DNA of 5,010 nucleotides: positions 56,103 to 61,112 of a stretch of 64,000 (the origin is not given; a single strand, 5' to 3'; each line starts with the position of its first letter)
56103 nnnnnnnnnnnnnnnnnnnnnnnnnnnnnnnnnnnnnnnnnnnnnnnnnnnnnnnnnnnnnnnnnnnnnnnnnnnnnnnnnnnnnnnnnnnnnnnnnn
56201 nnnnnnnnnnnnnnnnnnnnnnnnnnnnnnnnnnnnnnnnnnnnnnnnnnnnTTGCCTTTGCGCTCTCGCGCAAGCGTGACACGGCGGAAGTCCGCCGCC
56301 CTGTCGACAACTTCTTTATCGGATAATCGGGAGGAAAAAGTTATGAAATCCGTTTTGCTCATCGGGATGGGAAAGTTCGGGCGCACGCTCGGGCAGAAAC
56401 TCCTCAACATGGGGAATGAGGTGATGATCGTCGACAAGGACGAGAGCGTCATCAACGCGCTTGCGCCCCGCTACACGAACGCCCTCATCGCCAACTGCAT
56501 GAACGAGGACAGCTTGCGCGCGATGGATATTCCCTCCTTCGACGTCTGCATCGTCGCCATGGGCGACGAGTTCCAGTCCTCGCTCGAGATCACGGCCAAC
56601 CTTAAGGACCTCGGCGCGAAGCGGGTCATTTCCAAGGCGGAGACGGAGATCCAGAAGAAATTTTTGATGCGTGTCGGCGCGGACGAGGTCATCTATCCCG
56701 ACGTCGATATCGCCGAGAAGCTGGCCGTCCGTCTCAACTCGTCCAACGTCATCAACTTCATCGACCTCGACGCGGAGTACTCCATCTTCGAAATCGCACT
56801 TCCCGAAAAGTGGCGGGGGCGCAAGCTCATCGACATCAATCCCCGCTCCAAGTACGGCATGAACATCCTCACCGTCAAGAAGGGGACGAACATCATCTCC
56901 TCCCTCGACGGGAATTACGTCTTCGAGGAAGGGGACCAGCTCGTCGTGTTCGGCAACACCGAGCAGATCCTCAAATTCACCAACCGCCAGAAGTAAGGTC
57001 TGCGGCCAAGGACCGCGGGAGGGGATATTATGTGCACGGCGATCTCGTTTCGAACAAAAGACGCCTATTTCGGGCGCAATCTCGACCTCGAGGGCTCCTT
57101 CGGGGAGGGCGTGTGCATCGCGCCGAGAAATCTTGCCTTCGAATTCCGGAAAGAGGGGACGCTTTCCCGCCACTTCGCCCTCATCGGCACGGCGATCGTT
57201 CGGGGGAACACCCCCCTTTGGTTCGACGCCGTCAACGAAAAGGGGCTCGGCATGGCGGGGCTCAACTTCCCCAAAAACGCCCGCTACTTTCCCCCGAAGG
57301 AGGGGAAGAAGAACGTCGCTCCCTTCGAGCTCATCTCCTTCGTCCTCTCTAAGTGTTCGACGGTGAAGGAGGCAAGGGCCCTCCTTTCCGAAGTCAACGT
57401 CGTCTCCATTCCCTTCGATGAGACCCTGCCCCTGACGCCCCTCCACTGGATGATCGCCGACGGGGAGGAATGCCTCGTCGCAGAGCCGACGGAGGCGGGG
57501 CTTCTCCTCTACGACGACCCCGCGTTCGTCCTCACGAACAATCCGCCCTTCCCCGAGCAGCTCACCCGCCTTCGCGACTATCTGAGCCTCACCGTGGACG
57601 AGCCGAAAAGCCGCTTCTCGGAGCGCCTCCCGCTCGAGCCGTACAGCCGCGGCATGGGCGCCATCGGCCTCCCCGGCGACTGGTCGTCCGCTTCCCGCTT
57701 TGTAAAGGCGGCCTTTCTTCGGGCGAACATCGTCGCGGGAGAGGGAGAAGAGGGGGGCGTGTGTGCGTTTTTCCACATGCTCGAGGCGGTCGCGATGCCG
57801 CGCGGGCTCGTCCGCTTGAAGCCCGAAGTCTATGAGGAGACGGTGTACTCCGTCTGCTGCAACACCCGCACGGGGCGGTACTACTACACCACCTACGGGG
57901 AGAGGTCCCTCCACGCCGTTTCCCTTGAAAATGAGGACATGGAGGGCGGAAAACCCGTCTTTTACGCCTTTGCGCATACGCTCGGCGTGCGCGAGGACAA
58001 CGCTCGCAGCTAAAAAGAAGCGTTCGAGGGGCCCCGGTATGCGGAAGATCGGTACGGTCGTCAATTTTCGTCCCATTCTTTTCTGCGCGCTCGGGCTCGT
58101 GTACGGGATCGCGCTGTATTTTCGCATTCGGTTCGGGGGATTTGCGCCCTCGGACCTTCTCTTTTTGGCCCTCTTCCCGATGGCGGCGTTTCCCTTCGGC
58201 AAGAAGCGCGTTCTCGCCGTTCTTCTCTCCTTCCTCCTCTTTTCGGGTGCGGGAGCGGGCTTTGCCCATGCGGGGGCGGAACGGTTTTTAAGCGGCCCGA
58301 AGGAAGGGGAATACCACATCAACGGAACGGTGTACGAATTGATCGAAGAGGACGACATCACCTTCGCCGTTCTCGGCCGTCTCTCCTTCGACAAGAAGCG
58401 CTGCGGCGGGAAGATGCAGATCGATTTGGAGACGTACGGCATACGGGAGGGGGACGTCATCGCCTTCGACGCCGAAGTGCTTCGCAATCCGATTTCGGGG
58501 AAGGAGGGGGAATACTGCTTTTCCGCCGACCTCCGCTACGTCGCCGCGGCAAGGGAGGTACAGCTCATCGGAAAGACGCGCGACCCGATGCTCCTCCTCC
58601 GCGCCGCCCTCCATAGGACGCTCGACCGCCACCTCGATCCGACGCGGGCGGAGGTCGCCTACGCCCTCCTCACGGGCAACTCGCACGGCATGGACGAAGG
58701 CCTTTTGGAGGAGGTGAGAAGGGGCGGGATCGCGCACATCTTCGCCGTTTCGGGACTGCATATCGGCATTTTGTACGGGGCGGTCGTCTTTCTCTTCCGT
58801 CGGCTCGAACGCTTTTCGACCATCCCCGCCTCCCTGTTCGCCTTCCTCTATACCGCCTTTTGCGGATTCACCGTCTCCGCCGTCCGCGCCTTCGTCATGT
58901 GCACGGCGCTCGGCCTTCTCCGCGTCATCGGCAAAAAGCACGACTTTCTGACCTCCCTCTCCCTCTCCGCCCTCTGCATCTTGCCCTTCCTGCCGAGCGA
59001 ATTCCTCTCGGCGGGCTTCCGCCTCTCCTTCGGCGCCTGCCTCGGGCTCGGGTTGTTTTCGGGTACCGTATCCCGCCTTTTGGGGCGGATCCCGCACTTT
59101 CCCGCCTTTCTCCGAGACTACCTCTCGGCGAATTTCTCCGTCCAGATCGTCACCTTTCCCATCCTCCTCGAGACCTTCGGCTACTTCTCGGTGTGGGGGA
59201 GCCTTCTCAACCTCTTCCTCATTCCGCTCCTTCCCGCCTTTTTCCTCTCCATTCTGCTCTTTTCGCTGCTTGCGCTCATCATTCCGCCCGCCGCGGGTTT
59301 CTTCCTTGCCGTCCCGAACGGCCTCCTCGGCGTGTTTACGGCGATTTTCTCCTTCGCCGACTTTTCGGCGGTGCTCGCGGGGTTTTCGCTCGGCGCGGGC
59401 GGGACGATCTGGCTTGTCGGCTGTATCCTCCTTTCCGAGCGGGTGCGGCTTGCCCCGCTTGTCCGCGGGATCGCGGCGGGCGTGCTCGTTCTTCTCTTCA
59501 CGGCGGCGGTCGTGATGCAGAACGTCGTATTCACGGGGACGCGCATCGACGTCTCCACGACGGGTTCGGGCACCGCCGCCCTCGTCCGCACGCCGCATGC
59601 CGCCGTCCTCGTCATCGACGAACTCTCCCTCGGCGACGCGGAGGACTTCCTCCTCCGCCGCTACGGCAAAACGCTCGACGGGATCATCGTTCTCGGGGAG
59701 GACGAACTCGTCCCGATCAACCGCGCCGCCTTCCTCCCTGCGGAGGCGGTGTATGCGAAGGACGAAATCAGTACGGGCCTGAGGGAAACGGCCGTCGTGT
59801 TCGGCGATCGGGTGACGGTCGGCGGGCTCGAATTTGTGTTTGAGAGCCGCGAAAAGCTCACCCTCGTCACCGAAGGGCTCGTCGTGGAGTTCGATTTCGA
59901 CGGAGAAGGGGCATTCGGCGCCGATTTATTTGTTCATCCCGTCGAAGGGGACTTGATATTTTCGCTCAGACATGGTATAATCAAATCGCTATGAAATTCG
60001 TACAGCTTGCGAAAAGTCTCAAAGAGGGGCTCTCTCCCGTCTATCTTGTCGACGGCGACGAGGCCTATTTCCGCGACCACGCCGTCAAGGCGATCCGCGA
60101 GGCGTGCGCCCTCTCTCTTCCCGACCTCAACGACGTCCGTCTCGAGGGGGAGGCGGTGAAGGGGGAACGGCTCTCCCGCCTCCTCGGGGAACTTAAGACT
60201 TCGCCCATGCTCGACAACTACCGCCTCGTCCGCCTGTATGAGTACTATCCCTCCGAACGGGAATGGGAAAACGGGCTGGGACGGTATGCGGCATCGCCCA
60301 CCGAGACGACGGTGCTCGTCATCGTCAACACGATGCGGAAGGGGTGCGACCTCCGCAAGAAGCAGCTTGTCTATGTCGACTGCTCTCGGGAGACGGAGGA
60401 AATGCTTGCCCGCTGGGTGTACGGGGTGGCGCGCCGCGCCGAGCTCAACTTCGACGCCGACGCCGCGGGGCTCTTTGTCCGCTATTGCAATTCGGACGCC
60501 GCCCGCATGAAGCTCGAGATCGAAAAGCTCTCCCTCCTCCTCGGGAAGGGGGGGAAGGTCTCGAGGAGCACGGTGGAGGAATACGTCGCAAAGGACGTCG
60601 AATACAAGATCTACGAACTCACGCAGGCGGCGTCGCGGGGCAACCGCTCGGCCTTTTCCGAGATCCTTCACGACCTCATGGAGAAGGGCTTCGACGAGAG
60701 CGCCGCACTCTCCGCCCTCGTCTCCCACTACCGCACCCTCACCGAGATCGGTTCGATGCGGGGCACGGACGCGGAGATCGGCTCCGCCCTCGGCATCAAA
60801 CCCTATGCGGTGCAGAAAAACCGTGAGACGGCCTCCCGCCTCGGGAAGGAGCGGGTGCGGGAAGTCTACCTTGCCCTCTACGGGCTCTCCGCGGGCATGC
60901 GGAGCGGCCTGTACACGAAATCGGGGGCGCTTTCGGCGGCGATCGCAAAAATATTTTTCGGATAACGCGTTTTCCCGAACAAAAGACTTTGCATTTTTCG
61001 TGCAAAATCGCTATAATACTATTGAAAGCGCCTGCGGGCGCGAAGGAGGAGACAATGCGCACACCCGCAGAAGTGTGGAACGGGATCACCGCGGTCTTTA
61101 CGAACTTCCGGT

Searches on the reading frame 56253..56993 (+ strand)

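Call 15: search_protein_families(library=pfam, proteins=[window:56253-56993:+], max_evalue=0.0001)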
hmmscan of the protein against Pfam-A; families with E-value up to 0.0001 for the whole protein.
window:56253-56993:+ (247 aa): 3 families
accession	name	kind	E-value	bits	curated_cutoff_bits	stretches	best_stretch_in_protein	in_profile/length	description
PF02254.24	TrkA_N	-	4.6e-25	88.6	23.8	1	34-149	1-116/116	TrkA-N domain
PF02080.26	TrkA_C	-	6.5e-12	45.6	27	1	179-245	4-69/71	TrkA-C domain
PF03807.23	F420_oxidored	-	5.7e-05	24.1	21.6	0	35-92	3-61/94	NADP oxidoreductase coenzyme F420-dependent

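Call 90: search_protein_families(library=padloc, proteins=[window:56253-56993:+], max_evalue=0.001)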
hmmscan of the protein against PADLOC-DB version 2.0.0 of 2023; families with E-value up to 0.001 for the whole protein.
window:56253-56993:+ (247 aa): 0 families

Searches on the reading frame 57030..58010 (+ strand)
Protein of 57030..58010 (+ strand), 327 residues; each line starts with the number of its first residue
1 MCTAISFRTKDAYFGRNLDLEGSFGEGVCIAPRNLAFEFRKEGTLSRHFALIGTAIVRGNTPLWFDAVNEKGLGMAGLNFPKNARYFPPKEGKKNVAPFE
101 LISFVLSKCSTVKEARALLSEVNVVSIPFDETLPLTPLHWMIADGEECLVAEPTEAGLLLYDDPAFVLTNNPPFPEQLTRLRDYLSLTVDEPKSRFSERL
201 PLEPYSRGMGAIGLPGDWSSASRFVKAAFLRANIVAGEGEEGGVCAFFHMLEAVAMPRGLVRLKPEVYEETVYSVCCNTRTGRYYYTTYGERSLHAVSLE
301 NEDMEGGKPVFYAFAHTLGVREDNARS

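Call 15: search_protein_families(library=pfam, proteins=[window:57030-58010:+], max_evalue=0.0001)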
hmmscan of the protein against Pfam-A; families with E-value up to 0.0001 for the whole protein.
window:57030-58010:+ (327 aa): 1 family
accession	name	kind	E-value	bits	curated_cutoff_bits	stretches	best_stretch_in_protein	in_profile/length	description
PF02275.23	CBAH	-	3.4e-84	283.6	20.4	1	2-311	1-315/316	Linear amide C-N hydrolases, choloylglycine hydrolase family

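Call 90: search_protein_families(library=padloc, proteins=[window:57030-58010:+], max_evalue=0.001)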
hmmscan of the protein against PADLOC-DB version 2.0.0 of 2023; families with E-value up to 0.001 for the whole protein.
window:57030-58010:+ (327 aa): 0 families

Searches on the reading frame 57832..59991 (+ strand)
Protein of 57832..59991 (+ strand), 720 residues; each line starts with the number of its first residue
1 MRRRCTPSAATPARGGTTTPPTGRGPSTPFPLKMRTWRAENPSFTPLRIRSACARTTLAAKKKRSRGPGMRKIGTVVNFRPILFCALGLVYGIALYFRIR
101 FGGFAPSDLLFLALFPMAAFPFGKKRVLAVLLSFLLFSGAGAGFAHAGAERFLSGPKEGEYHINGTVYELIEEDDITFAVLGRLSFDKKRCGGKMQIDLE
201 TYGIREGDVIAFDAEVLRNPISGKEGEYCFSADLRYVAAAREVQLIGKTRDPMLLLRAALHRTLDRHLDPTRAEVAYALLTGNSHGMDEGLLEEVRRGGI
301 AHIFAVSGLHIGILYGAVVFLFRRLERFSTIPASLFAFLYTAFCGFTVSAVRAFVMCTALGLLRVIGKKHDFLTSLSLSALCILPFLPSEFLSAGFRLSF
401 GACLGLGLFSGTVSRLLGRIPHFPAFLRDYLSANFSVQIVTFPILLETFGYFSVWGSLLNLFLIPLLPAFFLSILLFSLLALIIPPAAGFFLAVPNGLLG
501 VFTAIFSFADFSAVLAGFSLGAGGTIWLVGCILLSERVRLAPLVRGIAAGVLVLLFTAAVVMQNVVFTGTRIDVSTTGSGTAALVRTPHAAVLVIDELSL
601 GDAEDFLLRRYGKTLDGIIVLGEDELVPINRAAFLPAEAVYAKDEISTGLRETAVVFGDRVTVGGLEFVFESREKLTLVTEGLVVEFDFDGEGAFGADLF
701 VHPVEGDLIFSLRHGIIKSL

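Call 15: search_protein_families(library=pfam, proteins=[window:57832-59991:+], max_evalue=0.0001)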
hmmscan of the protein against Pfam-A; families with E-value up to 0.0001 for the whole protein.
window:57832-59991:+ (720 aa): 1 family
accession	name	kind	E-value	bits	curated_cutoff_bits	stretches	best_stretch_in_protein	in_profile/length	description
PF03772.21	Competence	-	4.7e-48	164.3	23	1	279-530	1-260/270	Competence protein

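Call 90: search_protein_families(library=padloc, proteins=[window:57832-59991:+], max_evalue=0.001)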
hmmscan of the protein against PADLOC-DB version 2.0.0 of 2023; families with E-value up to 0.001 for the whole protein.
window:57832-59991:+ (720 aa): 0 families

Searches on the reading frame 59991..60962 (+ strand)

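Call 15: search_protein_families(library=pfam, proteins=[window:59991-60962:+], max_evalue=0.0001)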
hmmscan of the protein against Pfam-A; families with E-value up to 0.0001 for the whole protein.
window:59991-60962:+ (324 aa): 1 family
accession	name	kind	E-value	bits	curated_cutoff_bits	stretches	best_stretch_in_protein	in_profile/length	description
PF21694.2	DNA_pol3_delta_C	-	4.3e-11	43.3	27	1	205-320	2-120/121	DNA polymerase III delta subunit, C-terminal domain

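Call 90: search_protein_families(library=padloc, proteins=[window:59991-60962:+], max_evalue=0.001)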
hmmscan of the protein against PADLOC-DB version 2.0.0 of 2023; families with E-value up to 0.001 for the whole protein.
window:59991-60962:+ (324 aa): 0 families
